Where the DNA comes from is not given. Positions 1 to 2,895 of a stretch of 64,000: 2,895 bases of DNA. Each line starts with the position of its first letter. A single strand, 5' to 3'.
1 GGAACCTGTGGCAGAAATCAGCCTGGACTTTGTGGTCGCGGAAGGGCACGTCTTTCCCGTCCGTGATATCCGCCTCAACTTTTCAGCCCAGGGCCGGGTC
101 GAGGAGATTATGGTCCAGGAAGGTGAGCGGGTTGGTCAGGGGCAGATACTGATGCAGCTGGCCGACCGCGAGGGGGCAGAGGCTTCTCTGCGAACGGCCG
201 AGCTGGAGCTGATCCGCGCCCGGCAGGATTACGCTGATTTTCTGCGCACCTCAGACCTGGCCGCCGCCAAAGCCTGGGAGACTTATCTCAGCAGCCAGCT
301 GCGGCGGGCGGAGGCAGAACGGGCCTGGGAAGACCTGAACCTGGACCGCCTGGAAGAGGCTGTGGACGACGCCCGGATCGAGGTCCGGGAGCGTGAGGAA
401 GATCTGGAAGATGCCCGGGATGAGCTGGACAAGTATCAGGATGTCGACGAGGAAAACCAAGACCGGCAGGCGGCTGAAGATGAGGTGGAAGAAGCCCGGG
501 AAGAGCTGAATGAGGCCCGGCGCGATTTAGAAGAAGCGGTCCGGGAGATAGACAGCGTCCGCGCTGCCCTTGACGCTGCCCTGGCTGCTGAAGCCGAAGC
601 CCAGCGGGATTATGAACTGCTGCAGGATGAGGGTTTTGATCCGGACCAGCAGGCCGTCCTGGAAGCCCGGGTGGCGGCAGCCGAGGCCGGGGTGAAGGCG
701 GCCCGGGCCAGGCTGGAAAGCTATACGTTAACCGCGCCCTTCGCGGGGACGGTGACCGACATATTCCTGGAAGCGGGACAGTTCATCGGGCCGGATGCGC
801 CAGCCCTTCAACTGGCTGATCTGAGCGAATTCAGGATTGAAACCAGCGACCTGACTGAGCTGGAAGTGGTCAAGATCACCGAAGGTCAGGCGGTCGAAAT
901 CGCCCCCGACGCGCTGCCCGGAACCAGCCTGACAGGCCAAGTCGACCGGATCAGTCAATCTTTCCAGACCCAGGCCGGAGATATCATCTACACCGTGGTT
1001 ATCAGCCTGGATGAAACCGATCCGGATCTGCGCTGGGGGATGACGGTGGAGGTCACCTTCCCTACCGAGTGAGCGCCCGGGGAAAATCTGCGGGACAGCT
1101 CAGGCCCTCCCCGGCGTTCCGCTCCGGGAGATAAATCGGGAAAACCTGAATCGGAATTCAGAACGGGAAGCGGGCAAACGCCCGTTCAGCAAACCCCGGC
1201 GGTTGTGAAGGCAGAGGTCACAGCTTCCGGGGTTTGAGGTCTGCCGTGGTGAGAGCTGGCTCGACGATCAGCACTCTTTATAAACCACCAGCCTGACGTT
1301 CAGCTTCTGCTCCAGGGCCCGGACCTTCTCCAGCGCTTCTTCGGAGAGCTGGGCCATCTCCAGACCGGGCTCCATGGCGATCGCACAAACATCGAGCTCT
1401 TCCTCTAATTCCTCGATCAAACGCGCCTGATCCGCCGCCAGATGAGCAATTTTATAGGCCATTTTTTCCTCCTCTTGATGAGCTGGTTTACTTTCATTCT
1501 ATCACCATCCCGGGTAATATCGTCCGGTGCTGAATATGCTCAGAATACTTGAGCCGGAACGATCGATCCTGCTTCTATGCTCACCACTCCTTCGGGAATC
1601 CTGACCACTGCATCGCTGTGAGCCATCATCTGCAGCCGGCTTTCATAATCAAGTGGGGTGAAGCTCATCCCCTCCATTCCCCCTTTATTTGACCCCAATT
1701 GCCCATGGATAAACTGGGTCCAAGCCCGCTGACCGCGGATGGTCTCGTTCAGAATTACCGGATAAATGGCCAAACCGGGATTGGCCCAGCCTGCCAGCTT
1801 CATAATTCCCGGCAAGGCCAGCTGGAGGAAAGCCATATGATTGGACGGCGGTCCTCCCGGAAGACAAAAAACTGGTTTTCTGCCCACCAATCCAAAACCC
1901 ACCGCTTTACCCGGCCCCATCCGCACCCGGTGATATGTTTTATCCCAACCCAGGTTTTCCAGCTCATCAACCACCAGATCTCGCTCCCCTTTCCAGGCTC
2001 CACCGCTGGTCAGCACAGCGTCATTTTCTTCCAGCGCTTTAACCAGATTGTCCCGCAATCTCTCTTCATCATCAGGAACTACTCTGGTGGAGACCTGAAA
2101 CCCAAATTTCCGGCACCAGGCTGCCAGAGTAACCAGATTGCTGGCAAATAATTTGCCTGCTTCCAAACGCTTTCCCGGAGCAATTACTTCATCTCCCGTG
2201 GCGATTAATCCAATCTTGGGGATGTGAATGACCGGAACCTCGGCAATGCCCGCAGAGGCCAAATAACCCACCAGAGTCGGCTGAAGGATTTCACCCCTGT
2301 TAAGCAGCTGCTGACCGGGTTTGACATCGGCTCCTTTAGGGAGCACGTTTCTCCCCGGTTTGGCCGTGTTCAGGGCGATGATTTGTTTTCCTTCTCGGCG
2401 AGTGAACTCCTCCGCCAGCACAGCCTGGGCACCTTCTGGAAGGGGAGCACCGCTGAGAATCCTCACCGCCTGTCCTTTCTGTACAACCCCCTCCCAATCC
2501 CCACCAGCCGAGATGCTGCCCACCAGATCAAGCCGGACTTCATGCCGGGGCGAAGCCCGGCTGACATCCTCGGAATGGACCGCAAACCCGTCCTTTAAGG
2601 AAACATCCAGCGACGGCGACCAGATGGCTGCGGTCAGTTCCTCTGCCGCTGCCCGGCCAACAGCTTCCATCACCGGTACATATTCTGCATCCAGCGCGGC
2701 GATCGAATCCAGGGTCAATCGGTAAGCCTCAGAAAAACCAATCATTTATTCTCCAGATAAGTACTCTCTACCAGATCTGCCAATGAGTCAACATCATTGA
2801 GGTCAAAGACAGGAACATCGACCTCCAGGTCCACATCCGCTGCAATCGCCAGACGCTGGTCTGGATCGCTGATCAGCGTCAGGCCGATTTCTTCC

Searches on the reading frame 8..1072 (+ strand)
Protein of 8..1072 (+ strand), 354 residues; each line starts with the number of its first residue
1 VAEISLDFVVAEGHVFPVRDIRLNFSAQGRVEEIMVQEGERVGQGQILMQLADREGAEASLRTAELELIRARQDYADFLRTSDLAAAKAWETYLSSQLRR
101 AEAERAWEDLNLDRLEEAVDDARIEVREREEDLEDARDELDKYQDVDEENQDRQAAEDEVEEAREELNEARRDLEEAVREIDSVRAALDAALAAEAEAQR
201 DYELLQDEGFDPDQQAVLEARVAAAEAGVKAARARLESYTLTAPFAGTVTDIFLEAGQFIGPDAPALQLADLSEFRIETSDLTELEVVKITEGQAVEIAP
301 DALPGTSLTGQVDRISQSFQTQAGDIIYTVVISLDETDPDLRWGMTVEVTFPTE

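Call 82: search_protein_families(library=pfam, proteins=[window:8-1072:+], max_evalue=0.000001)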
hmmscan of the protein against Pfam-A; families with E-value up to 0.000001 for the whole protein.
window:8-1072:+ (354 aa): 3 families
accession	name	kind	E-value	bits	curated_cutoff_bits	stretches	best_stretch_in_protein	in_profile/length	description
PF16576.10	HlyD_D23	-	3.4e-15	56.3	30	1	23-347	22-214/214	Barrel-sandwich domain of CusB or HlyD membrane-fusion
PF13437.12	HlyD_3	-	3.5e-15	57.1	22.2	1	240-342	1-104/106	HlyD family secretion protein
PF13533.13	Biotin_lipoyl_2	-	8.1e-08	32.3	29.8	0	23-51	3-31/32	Biotin-lipoyl like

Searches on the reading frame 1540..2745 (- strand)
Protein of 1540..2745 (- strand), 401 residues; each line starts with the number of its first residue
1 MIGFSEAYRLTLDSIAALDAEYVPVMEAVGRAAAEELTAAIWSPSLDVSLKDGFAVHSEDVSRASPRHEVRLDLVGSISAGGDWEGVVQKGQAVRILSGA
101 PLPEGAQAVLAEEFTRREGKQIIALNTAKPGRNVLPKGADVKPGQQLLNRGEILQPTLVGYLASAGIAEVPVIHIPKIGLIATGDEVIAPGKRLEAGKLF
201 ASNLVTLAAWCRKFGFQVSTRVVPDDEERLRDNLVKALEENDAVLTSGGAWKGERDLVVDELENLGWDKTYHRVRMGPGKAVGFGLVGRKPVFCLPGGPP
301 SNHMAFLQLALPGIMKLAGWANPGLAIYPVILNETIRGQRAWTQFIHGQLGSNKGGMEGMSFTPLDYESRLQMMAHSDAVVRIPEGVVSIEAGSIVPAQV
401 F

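Call 82: search_protein_families(library=pfam, proteins=[window:1540-2745:-], max_evalue=0.000001)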
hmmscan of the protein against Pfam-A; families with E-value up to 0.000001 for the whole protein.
window:1540-2745:- (401 aa): 2 families
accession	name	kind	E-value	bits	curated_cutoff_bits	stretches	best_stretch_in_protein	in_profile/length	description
PF03453.22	MoeA_N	-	4.5e-35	121.1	30.8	1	4-166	3-160/160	MoeA N-terminal region (domain I and II)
PF00994.29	MoCF_biosynth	-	5e-21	75.4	26.6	1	180-313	2-141/144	Probable molybdopterin binding domain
